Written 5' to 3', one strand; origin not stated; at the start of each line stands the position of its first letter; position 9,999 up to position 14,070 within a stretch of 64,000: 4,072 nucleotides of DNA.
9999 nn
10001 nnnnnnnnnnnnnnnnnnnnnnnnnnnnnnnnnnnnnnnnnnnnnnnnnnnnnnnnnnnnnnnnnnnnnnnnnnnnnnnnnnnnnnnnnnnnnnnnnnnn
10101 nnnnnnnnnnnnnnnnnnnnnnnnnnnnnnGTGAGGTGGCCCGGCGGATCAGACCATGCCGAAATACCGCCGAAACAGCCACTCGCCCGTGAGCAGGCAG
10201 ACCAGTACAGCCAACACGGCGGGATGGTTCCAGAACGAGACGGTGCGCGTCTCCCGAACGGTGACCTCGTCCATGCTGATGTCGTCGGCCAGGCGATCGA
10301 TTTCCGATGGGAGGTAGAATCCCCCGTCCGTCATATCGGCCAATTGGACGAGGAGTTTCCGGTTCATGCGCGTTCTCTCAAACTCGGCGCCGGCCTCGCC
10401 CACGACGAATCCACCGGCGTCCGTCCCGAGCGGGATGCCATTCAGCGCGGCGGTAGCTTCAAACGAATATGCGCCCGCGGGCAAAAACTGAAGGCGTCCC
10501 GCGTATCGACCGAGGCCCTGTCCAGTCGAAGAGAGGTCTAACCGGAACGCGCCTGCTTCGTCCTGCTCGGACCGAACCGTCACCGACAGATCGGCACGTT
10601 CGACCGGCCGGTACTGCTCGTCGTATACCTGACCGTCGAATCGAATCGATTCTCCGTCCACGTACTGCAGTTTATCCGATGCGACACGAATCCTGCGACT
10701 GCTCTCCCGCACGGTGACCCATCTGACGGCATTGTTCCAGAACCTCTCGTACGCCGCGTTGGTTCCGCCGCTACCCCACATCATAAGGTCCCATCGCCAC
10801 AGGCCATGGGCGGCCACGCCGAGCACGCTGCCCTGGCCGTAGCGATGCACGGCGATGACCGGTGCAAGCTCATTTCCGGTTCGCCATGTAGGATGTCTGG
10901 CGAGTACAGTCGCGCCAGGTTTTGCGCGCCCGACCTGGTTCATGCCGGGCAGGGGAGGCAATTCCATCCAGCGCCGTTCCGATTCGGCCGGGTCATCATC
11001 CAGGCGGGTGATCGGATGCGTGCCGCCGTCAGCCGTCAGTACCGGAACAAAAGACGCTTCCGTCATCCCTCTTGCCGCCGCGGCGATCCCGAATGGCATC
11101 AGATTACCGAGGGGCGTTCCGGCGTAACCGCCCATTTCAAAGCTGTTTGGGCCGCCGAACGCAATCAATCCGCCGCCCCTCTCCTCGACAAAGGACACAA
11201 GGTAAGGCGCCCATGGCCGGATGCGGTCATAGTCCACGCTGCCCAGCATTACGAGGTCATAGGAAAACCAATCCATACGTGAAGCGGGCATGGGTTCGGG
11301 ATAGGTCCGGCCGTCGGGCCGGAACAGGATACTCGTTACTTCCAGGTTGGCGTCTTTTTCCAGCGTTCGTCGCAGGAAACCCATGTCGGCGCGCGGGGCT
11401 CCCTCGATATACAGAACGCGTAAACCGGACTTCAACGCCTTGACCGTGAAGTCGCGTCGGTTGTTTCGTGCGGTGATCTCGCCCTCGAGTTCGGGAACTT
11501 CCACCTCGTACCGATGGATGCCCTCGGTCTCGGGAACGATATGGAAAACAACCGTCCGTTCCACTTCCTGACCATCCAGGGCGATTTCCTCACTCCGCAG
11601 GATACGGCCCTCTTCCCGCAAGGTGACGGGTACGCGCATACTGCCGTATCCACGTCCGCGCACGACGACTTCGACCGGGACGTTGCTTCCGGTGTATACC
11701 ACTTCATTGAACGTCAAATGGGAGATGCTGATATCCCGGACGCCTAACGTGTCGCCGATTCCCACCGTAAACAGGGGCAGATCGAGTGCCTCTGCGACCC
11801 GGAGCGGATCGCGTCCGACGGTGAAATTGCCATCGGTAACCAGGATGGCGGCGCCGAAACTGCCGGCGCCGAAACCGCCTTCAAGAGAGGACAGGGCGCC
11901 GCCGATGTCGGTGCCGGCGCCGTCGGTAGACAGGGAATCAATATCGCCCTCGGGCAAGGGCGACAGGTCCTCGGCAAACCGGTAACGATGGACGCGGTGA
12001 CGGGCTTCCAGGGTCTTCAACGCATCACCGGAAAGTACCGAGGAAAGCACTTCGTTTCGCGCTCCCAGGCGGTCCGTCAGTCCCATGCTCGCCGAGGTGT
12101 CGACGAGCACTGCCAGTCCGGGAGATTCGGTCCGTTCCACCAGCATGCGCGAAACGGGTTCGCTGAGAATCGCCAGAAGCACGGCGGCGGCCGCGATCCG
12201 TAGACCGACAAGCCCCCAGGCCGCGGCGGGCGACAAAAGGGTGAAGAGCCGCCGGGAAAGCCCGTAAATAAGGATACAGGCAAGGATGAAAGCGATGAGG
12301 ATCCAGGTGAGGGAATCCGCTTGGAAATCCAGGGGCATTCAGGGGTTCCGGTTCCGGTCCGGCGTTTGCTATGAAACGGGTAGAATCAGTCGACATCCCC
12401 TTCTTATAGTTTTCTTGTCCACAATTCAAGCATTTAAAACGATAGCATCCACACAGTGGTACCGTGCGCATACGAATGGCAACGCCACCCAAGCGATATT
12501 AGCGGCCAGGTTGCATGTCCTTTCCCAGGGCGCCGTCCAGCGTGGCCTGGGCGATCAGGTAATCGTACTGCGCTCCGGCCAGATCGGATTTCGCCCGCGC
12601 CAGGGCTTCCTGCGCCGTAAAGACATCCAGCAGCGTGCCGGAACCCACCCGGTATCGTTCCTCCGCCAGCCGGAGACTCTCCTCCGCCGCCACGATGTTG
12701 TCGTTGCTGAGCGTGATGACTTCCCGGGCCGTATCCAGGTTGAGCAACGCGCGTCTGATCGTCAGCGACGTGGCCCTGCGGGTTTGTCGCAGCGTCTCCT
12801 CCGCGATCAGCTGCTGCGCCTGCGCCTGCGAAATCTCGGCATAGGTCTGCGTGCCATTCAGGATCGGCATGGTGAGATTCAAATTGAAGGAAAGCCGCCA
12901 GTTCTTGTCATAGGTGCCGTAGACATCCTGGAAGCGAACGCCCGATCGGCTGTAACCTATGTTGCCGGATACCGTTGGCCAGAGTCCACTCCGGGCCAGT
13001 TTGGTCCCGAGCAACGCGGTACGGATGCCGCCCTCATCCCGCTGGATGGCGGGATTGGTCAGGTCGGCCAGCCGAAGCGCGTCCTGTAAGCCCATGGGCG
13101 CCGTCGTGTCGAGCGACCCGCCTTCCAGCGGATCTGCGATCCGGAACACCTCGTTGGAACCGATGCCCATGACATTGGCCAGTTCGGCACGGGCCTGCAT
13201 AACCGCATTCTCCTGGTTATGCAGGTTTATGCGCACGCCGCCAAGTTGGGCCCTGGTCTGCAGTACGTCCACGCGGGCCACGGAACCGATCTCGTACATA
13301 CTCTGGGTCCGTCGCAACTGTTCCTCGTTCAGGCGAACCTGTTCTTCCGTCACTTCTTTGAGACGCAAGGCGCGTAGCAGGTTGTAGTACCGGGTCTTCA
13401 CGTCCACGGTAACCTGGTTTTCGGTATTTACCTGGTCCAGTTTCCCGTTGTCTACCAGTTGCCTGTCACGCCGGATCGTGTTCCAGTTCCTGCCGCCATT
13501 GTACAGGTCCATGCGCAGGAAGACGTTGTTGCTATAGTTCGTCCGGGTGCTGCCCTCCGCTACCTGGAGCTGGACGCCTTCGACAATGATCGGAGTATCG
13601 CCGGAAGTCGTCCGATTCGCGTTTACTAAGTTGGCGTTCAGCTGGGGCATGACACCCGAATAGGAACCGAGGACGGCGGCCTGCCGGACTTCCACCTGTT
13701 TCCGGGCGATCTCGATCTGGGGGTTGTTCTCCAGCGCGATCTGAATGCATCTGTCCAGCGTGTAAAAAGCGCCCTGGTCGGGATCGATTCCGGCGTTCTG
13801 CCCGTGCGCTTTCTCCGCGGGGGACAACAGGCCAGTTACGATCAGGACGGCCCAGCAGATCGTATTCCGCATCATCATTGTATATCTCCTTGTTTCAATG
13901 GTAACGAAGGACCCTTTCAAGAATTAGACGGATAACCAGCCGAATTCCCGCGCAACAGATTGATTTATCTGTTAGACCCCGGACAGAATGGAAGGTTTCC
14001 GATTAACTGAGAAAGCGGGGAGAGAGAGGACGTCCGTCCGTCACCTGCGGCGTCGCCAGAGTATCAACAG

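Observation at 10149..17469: Contiguous minus-strand gene block: HU-TPR fusion, ECF sigma, zf-HC2 anti-sigma, RseB-like protein with unusual C-terminal anchor, orphan TolC, two-anchor VWA membrane protein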

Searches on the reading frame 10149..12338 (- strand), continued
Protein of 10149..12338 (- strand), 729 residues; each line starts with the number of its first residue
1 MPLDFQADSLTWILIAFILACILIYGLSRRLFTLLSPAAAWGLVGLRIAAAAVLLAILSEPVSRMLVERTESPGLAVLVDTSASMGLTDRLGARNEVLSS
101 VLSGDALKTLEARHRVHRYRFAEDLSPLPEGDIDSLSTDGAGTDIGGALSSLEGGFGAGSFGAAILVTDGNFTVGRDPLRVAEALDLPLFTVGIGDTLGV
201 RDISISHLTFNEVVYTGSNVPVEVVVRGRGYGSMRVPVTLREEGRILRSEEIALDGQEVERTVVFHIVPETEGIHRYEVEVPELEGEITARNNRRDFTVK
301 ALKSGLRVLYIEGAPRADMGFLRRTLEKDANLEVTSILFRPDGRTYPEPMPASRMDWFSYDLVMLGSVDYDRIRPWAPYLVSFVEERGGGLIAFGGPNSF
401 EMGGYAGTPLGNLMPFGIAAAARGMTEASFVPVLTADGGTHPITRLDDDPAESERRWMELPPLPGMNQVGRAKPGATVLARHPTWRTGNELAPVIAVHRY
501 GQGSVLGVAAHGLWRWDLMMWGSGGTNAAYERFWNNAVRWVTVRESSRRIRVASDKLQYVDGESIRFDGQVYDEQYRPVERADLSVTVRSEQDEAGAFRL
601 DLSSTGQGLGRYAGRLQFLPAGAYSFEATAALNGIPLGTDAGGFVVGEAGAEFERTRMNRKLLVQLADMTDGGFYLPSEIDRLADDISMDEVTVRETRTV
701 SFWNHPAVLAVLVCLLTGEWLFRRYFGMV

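Call 25: search_protein_families(library=pfam, proteins=[L028:5315-6625:+, L028:6816-7796:+, L028:7809-9872:+, L035:5380-6657:+, L035:6751-7794:+, L035:7798-9975:+, L046:4516-5550:+, L046:5581-6591:+, L072:7720-8628:+, L072:8616-9935:+], max_evalue=0.001)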
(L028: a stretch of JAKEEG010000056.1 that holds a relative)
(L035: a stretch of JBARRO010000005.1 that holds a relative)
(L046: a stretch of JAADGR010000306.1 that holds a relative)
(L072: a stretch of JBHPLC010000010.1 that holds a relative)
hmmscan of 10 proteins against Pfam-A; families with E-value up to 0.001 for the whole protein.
L028:5315-6625:+ (437 aa): 6 families
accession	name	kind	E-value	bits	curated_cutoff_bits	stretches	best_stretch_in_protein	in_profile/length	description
PF13616.12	Rotamase_3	-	2.2e-45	154.4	22.5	2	183-285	11-115/116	PPIC-type PPIASE domain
PF00639.27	Rotamase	-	5.1e-42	143.2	21.7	2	192-283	1-96/97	PPIC-type PPIASE domain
PF13145.12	Rotamase_2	-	1.8e-20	74.4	27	2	165-287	1-110/121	PPIC-type PPIASE domain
PF09312.16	SurA_N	-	5.5e-10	39.9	30.8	1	39-156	1-118/118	SurA N-terminal domain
PF13624.11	SurA_N_3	-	2.4e-06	27.9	27.2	1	33-115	31-121/162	SurA-like N-terminal domain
PF13623.11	SurA_N_2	-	0.00075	19.8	28.5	0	34-114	34-122/145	SurA-like N-terminal domain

L028:6816-7796:+ (327 aa): 8 families
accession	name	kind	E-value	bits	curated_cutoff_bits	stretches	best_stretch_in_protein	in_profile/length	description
PF07726.17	AAA_3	-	8.4e-65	217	27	1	45-179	1-131/131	ATPase family associated with various cellular activities (AAA)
PF07728.20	AAA_5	-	4.9e-14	53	22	1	45-177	1-139/139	AAA domain (dynein-related subfamily)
PF17863.7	AAA_lid_2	-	7.1e-14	51.7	22.7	1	257-316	9-68/74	AAA lid domain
PF20030.5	bpMoxR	-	3.6e-11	43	27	1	20-185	8-168/205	MoxR domain in the MoxR-vWA-beta-propeller ternary systems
PF00004.35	AAA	-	2.1e-07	31.9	21.2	1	46-160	1-110/131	ATPase family associated with various cellular activities (AAA)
PF00493.29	MCM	-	0.00016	21.3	23.3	1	37-162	51-175/224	MCM P-loop domain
PF05496.18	RuvB_N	-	0.0004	20.6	27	0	26-72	9-62/159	Holliday junction DNA helicase RuvB P-loop domain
PF00158.32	Sigma54_activat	-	0.00078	19.6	20.2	0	113-161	96-145/168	Sigma-54 interaction domain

L028:7809-9872:+ (688 aa): 3 families
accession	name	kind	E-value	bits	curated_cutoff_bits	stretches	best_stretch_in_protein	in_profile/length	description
PF00082.27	Peptidase_S8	-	7.5e-44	150.6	21.8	1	186-470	2-288/288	Subtilase family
PF18962.6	Por_Secre_tail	-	3e-06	27.9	27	1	606-684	2-73/75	Secretion system C-terminal sorting domain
PF13860.13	FlgD_ig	-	6.8e-06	26.4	27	1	619-669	15-69/79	FlgD Ig-like domain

L035:5380-6657:+ (426 aa): 6 families
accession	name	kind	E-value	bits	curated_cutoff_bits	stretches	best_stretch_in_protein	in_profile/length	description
PF13616.12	Rotamase_3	-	2.7e-48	163.8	22.5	2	172-272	11-113/116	PPIC-type PPIASE domain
PF00639.27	Rotamase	-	2.3e-44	150.7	21.7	2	181-271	1-95/97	PPIC-type PPIASE domain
PF13145.12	Rotamase_2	-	5.7e-22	79.2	27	2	154-275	1-109/121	PPIC-type PPIASE domain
PF09312.16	SurA_N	-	1.7e-10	41.5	30.8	1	28-145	1-118/118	SurA N-terminal domain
PF13624.11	SurA_N_3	-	6.9e-10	39.4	27.2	1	10-145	21-162/162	SurA-like N-terminal domain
PF13623.11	SurA_N_2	-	3e-06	27.6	28.5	1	11-105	20-124/145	SurA-like N-terminal domain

L035:6751-7794:+ (348 aa): 6 families
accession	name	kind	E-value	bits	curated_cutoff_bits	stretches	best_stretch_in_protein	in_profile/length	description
PF07726.17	AAA_3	-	5e-65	217.7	27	1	66-200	1-131/131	ATPase family associated with various cellular activities (AAA)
PF17863.7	AAA_lid_2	-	5.5e-14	52.1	22.7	1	277-341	9-73/74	AAA lid domain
PF07728.20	AAA_5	-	7.8e-14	52.3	22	1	66-198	1-139/139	AAA domain (dynein-related subfamily)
PF20030.5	bpMoxR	-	2.3e-10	40.3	27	1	38-206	5-168/205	MoxR domain in the MoxR-vWA-beta-propeller ternary systems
PF00004.35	AAA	-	4.7e-07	30.7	21.2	1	67-181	1-110/131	ATPase family associated with various cellular activities (AAA)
PF00493.29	MCM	-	1.3e-05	24.9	23.3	1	35-183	28-175/224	MCM P-loop domain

L035:7798-9975:+ (726 aa): 4 families
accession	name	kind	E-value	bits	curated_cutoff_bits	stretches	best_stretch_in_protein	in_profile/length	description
PF00082.27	Peptidase_S8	-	1.3e-37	130.2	21.8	1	202-504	2-288/288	Subtilase family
PF13860.13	FlgD_ig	-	1.8e-06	28.3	27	1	658-711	19-73/79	FlgD Ig-like domain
PF13585.12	CHU_C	-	0.00013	22.5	27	1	658-713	24-72/86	CHU_C Type IX secretion signal domain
PF18962.6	Por_Secre_tail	-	0.00042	21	27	1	643-719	2-70/75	Secretion system C-terminal sorting domain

L046:4516-5550:+ (345 aa): 1 family
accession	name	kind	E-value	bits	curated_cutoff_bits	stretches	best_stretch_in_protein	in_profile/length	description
PF07949.17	YbbR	-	1.1e-08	35.8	22.3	1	180-240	14-72/81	YbbR-like protein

L046:5581-6591:+ (337 aa): 3 families
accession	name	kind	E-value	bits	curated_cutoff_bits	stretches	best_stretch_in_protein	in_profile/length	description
PF00814.31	TsaD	-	9.3e-95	317.7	24.8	1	28-312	1-263/264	tRNA N6-adenosine threonylcarbamoyltransferase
PF22521.2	HypF_C_2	-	1.4e-09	38.5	27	1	166-300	96-228/241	Carbamoyltransferase, Kae1-like Domain, second subdomain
PF02543.21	Carbam_trans_N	-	0.00015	21.7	24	0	221-290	256-325/346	Carbamoyltransferase N-terminus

L072:7720-8628:+ (303 aa): 4 families
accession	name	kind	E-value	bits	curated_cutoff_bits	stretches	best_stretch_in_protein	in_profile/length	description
PF00005.33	ABC_tran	-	3.2e-29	102.7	25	1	22-161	1-136/137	ABC transporter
PF13732.12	DrrA1-3_C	-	9.5e-20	71.5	27.4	1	215-297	1-81/81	ATP-binding protein DrrA1-3-like, C-terminal domain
PF13304.12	AAA_21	-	1.7e-13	51.8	27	1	131-191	235-298/304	AAA domain, putative AbiEii toxin, Type IV TA system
PF04310.18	MukB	-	8.7e-05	22.8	23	1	34-91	28-81/226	MukB N-terminal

L072:8616-9935:+ (440 aa): 1 family
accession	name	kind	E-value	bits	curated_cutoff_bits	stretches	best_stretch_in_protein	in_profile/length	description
PF12698.13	ABC2_membrane_3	-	2.8e-49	168.5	31.6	1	27-411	1-343/347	ABC-2 family transporter protein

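Call 54: predict_structure(alignment_id=A3)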
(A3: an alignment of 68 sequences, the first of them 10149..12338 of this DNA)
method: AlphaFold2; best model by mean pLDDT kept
length: 729 residues; sequences in the alignment: 68
mean_pLDDT: 85.4   pTM: 0.52
mean pLDDT of the five models: 85.4, 85.1, 83.5, 83.0, 82.4
residues with pLDDT >= 90: 264; 70-90: 414; 50-70: 48; < 50: 3
segments of 3 or more residues with pLDDT < 50: 545-547
pLDDT, mean of each block of 10 residues (from residue 1): 80 92 91 87 93 89 77 87 87 88 88 89 86 79 88 66 92 86 89 83 85 76 87 88 88 80 88 84 83 84 79 91 87 89 89 90 93 93 89 93 91 91 83 89 82 87 92 91 89 92 91 88 71 88 61 81 83 72 89 72 81 85 86 83 74 81 94 92 85 73 87 93 84
secondary structure, 60 per line:
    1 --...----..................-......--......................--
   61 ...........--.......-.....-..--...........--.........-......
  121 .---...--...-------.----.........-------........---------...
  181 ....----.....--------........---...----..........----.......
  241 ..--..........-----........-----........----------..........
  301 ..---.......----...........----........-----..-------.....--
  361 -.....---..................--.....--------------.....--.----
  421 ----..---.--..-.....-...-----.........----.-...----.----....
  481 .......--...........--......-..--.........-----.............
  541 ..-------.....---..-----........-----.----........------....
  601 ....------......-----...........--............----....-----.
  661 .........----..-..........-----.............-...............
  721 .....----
elements in order (helices of 4 or more, strands of 3 or more residues): E3-5 H10-27 H29-34 H37-58 E61-71 E74-80 H83-86 H94-102 H105-113 E115-121 E125-127 H145-153 E161-168 H178-184 E189-193 E202-209 E213-215 E220-229 E234-242 E245-254 E260-267 E273-280 E294-302 E306-312 H317-327 E332-339 H354-358 E362-366 H370-387 E390-394 H409-413 H436-440 H450-458 E465-467 E477-487 E490-500 E503-508 H514-522 H528-542 E550-554 E565-572 E583-590 E597-604 E611-616 E622-632 E635-646 H651-654 H660-669 H677-686 E692-701 H706-725

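Call 58: fold_search(model_id=the predicted structure, library=pdb)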
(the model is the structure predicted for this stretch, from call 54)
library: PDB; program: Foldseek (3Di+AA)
matches with E <= 10: 1969; with E <= 0.001: 293
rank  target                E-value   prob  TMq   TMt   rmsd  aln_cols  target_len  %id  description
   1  6c26_B                9.1e-09  1.00  0.23  0.38  11.7       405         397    9  The Cryo-EM structure of a eukaryotic oligosaccharyl transferase complex (released 2018-01-31)
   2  8u01                  1.5e-08  1.00  0.13  0.10  24.7       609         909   11  Crystal Structure of the Glycoside Hydrolase Family 2 TIM Barrel-domain Containing Protein from Phocaeicola plebeius (released 2023-09-27)
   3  8dhe_A                2.0e-08  1.00  0.13  0.15  24.4       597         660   11  Tannerella forsythia beta-glucuronidase (mL1) (released 2023-05-17)
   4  3bga_B                2.1e-08  1.00  0.13  0.10  24.3       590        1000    9  Crystal structure of beta-galactosidase from Bacteroides thetaiotaomicron VPI-5482 (released 2007-12-11)
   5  7oci_G                7.7e-08  1.00  0.24  0.41  11.2       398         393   10  Cryo-EM structure of yeast Ost6p containing oligosaccharyltransferase complex (released 2022-02-16)
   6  6ezn_G                2.9e-07  1.00  0.22  0.37  12.4       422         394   11  Cryo-EM structure of the yeast oligosaccharyltransferase (OST) complex (released 2018-01-17)
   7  3fn9_A                3.1e-07  1.00  0.12  0.13  23.8       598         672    8  Crystal structure of putative beta-galactosidase from bacteroides fragilis (released 2009-01-13)
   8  5axh_B                3.6e-07  1.00  0.13  0.15  17.4       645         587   10  Crystal structure of thermophilic dextranase from Thermoanaerobacter pseudethanolicus, D312G mutant in complex with is (released 2015-11-11)
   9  2kl6_MODEL_1_A        3.8e-07  1.00  0.14  0.82   2.6       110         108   22  Solution NMR structure of the CARDB domain of PF1109 from Pyrococcus furiosus. Northeast Structural Genomics C (released 2009-08-25)
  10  5axg_B                4.0e-07  1.00  0.13  0.15  17.4       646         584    9  Crystal structure of thermophilic dextranase from Thermoanaerobacter pseudethanolicus (released 2015-11-11)
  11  5t9a_B                5.3e-07  0.99  0.14  0.13  23.9       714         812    9  Crystal structure of BuGH2Cwt (released 2017-09-13)
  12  5x7g                  5.3e-07  0.99  0.14  0.14  23.5       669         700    7  Crystal Structure of Paenibacillus sp. 598K cycloisomaltooligosaccharide glucanotransferase (released 2017-04-26)
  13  3idu_A                7.3e-07  1.00  0.13  0.76   2.2       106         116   23  Crystal Structure of the CARDB domain of the PF1109 protein in complex with di-metal ions from Pyrococcus furiosus, No (released 2009-08-04)
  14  4zoa_A                7.8e-07  1.00  0.12  0.12  24.7       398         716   10  Crystal Structure of beta-glucosidase from Listeria innocua in complex with isofagomine (released 2016-05-18)
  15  4zob_B                8.2e-07  1.00  0.11  0.11  24.1       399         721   12  Crystal Structure of beta-glucosidase from Listeria innocua in complex with gluconolactone (released 2016-05-18)
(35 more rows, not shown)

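Call 77: search_protein_families(library=ncbifam, proteins=[window:10149-12338:-], max_evalue=10)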
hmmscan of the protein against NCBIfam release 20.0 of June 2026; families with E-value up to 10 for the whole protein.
window:10149-12338:- (729 aa): 0 families

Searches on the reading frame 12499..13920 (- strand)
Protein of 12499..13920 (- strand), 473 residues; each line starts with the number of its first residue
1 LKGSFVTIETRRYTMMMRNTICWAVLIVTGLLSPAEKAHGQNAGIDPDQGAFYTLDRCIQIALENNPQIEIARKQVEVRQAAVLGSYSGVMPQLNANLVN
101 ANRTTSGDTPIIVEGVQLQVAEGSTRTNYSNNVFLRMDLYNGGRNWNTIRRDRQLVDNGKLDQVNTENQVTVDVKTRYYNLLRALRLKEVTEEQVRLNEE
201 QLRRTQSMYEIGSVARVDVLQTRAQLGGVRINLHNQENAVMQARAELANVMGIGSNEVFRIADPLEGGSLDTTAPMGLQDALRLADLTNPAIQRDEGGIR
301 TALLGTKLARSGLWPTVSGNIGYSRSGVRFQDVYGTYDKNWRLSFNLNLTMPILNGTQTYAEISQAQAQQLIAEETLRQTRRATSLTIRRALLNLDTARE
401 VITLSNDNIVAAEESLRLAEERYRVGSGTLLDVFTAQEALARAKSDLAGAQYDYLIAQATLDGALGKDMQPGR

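Call 4: search_protein_families(library=pfam, proteins=[window:12499-13920:-], max_evalue=0.01)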
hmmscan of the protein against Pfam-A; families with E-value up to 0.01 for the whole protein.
window:12499-13920:- (473 aa): 1 family
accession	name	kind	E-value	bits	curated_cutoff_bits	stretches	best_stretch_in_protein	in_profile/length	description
PF02321.23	OEP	-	7.9e-66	221.9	22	2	278-466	1-187/187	Outer membrane efflux protein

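Call 5: search_protein_families(library=ncbifam, proteins=[window:12499-13920:-], max_evalue=0.01)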
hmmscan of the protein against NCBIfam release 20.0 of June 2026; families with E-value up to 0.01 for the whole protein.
window:12499-13920:- (473 aa): 8 families
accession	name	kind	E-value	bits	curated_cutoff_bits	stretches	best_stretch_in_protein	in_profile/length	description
TIGR01844.1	type_I_sec_TolC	subfamily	1.5e-54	185.6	225.15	1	54-467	4-399/414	TolC family outer membrane protein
NF007002.0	PRK09465.1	equivalog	2.3e-32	112.2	495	1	59-466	30-424/460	outer membrane channel protein TolC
TIGR01845.1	outer_NodT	subfamily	2.4e-31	109.1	210.05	1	55-466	59-458/460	efflux transporter outer membrane subunit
NF052390.1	efflux_OMP_AbuO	equivalog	3.4e-18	65.6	700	1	125-467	96-432/447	multidrug efflux outer membrane protein AbuO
NF045679.1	DiMtlExpIhpA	equivalog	7.6e-06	24.8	650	1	168-468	130-415/424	divalent metal ion exporter subunit IhpA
NF007347.1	PRK09837.1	subfamily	4.6e-05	22.5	598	1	57-466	66-456/461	Cu(I)/Ag(I) efflux RND transporter outer membrane protein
NF033143.1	efflux_OM_AdeK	equivalog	7.6e-05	21.6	900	1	191-465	189-458/480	multidrug efflux RND transporter AdeIJK outer membrane channel subunit AdeK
NF033142.1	efflux_OM_AdeC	exception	7.9e-05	21.4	975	1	199-451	197-444/465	multidrug efflux RND transporter AdeABC outer membrane channel subunit AdeC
